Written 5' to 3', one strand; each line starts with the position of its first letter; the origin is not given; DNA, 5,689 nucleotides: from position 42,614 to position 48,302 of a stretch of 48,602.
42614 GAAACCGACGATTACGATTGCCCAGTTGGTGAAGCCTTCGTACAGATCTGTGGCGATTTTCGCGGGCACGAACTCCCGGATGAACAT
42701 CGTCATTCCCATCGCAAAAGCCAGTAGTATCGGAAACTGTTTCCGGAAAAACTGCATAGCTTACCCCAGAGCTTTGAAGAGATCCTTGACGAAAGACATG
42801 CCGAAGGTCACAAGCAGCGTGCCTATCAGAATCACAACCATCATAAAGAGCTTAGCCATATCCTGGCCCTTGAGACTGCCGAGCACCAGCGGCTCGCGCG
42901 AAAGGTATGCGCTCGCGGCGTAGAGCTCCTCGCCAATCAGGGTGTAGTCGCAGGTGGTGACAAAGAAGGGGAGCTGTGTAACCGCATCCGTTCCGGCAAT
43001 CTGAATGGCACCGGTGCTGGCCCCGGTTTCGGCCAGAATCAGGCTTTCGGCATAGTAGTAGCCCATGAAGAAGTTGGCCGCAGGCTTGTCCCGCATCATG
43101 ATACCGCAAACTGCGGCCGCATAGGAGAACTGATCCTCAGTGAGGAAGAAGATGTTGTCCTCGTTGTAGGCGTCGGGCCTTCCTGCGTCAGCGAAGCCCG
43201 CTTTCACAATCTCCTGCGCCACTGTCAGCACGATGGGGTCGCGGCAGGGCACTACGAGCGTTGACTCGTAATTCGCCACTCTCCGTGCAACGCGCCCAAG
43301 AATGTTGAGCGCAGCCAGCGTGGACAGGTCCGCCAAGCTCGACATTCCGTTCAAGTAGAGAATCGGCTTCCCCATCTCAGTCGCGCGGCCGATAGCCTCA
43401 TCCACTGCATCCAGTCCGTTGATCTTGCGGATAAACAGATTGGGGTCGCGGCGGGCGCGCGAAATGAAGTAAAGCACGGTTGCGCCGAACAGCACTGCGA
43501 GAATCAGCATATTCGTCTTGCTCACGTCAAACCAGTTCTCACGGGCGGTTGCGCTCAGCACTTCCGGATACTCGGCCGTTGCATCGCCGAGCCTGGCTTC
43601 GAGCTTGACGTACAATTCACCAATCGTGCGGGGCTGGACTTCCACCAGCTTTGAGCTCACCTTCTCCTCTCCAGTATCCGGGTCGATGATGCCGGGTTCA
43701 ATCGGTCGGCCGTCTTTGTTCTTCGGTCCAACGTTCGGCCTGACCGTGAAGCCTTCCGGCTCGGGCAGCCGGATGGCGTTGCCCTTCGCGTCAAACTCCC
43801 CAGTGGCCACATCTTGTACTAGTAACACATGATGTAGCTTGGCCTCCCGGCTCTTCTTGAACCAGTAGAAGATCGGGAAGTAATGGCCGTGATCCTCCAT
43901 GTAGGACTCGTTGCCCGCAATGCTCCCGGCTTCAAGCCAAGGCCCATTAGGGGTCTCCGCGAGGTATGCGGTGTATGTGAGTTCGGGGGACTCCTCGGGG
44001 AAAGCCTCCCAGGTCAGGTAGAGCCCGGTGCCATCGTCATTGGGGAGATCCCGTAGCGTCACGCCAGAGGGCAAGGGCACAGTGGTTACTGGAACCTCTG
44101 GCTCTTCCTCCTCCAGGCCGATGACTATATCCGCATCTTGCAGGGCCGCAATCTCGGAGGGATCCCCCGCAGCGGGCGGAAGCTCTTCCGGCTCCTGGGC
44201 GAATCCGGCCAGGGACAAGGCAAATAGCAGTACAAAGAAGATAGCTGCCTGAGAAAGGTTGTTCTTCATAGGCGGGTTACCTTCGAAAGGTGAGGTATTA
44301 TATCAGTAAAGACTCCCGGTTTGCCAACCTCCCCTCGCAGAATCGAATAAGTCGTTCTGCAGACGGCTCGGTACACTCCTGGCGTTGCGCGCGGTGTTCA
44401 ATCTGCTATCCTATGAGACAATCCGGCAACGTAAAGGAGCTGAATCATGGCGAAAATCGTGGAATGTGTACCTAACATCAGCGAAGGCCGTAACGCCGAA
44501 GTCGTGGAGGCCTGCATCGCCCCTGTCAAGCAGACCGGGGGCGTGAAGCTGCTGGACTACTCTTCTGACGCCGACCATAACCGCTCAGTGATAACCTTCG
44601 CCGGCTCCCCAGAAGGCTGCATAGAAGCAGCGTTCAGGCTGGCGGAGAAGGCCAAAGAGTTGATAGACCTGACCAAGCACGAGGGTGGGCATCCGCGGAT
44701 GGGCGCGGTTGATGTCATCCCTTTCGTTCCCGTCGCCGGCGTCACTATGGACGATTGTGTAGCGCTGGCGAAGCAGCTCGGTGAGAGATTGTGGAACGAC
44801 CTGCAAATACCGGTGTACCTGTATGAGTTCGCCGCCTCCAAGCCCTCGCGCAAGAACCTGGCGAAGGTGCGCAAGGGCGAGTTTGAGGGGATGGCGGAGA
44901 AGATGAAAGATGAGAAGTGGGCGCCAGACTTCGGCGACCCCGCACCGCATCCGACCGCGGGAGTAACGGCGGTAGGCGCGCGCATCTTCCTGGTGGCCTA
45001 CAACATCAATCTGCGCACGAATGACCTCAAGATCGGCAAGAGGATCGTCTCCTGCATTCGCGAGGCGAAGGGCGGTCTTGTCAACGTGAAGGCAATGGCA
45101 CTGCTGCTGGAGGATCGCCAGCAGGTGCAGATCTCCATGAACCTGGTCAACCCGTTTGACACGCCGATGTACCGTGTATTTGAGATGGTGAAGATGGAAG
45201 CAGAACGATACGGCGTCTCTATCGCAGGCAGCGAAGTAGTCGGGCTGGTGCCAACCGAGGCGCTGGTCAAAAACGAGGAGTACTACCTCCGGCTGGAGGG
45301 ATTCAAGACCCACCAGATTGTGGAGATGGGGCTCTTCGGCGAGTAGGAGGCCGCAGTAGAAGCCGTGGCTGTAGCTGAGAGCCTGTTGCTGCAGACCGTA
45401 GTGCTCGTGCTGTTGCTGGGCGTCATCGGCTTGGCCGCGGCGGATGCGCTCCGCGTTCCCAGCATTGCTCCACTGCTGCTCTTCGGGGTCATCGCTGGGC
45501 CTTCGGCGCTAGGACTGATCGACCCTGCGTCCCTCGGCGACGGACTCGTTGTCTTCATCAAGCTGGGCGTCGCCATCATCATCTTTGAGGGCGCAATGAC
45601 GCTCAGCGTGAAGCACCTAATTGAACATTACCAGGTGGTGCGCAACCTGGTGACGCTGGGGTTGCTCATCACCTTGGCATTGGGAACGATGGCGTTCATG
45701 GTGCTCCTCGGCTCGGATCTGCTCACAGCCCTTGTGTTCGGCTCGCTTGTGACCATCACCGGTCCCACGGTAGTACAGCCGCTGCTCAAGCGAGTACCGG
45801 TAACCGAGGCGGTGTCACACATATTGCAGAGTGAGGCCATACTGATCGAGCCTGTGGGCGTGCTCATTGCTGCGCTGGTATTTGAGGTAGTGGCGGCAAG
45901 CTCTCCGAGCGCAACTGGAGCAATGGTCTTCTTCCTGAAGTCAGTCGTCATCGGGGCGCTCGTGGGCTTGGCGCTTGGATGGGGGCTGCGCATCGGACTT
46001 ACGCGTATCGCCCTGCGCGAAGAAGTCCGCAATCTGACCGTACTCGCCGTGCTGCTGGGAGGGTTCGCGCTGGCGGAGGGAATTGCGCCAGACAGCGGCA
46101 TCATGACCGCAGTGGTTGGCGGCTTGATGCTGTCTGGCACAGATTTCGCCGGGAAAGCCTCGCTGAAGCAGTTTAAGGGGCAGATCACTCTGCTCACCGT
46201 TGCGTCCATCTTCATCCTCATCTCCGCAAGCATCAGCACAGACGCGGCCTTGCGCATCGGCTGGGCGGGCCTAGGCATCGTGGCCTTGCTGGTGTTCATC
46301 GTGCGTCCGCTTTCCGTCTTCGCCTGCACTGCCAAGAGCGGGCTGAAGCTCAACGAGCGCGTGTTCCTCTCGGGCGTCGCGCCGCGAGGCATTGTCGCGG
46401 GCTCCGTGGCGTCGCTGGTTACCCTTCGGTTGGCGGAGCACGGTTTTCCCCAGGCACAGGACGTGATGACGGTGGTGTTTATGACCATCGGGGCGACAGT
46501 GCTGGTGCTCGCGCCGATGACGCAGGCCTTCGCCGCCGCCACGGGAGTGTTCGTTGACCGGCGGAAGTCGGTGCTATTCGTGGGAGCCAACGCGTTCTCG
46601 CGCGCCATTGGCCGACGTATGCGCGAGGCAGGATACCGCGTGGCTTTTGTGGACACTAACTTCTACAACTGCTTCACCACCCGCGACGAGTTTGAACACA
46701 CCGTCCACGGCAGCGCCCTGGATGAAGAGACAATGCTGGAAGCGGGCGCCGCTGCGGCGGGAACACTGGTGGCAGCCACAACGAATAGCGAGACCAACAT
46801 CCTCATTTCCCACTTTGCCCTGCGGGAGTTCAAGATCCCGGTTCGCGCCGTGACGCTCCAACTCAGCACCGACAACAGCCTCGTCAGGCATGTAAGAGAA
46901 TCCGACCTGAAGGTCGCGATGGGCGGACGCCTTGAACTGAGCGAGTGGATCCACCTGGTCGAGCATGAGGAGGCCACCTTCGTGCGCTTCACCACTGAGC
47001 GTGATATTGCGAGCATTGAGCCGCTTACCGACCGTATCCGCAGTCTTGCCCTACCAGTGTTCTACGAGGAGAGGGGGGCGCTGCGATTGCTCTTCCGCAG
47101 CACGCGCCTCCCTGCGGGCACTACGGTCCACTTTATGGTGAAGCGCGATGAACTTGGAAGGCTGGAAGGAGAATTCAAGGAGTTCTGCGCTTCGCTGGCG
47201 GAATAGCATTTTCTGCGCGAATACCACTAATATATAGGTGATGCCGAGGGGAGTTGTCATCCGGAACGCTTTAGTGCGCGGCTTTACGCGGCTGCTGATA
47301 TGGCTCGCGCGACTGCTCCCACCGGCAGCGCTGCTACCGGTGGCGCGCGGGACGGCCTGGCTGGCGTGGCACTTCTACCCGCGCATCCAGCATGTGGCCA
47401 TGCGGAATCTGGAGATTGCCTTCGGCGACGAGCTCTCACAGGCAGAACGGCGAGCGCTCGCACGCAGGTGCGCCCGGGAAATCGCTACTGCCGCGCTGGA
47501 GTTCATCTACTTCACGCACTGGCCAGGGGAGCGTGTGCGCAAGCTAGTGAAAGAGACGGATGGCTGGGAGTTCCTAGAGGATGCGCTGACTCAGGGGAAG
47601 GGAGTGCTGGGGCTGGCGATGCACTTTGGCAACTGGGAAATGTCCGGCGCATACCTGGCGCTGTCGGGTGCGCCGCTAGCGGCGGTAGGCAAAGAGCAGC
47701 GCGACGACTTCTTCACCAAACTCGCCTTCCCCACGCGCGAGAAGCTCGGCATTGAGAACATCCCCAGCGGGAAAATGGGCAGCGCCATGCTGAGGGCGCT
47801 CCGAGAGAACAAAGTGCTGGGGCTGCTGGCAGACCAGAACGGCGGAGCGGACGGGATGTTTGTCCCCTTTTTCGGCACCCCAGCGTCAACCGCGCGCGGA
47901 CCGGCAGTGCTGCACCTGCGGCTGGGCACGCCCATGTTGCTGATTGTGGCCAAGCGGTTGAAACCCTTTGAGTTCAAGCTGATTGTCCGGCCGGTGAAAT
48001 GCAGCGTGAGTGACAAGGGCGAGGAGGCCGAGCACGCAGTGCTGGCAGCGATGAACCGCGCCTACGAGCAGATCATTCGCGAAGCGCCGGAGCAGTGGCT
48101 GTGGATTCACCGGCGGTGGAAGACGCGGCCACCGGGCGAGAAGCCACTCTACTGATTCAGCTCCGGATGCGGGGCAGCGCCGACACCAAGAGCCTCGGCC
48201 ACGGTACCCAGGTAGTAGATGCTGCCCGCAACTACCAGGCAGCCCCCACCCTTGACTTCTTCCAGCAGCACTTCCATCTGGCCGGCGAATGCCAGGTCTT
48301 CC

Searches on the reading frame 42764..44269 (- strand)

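Call 69: search_protein_families(library=pfam, proteins=[window:42764-44269:-], max_evalue=0.0001)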
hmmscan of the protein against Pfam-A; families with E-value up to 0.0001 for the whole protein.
window:42764-44269:- (502 aa): 1 family
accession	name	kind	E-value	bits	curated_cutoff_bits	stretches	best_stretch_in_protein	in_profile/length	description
PF20539.3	DUF6754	-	4.6e-122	406.5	27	1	243-497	2-256/257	Domain of unknown function (DUF6754)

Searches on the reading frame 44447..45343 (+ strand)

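Call 69: search_protein_families(library=pfam, proteins=[window:44447-45343:+], max_evalue=0.0001)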
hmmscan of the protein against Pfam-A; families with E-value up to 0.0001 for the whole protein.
window:44447-45343:+ (299 aa): 2 families
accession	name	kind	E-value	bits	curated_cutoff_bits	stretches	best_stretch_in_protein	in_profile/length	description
PF07837.17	FTCD_N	-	1.3e-76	256.7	27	1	4-179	1-176/176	Formiminotransferase domain, N-terminal subdomain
PF02971.19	FTCD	-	1.6e-25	90.1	24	1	181-284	1-110/145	Formiminotransferase domain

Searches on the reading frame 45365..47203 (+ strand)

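Call 69: search_protein_families(library=pfam, proteins=[window:45365-47203:+], max_evalue=0.0001)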
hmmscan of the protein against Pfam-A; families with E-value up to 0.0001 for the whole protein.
window:45365-47203:+ (613 aa): 2 families
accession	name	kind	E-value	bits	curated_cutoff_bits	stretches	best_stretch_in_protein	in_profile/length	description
PF00999.27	Na_H_Exchanger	-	8.8e-39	133.9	26.2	1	16-385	4-372/375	Sodium/hydrogen exchanger, transmembrane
PF02254.24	TrkA_N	-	5.1e-12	46.6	23.8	1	404-490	2-88/116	TrkA-N domain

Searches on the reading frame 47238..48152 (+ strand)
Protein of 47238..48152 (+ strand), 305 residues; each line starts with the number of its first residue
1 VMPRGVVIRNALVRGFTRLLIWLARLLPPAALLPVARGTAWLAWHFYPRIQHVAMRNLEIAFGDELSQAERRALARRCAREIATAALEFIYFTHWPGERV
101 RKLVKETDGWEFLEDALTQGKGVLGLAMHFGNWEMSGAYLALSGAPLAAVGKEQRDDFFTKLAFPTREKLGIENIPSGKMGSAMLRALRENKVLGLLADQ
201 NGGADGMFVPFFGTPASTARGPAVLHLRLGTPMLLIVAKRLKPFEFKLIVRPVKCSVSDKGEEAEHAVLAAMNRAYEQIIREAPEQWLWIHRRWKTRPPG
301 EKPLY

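Call 69: search_protein_families(library=pfam, proteins=[window:47238-48152:+], max_evalue=0.0001)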
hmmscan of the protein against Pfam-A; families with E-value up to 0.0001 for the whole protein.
window:47238-48152:+ (305 aa): 1 family
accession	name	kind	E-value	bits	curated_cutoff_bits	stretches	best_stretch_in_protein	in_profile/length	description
PF03279.18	Lip_A_acyltrans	-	6.5e-54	183.5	22.3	1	20-296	22-295/295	Bacterial lipid A biosynthesis acyltransferase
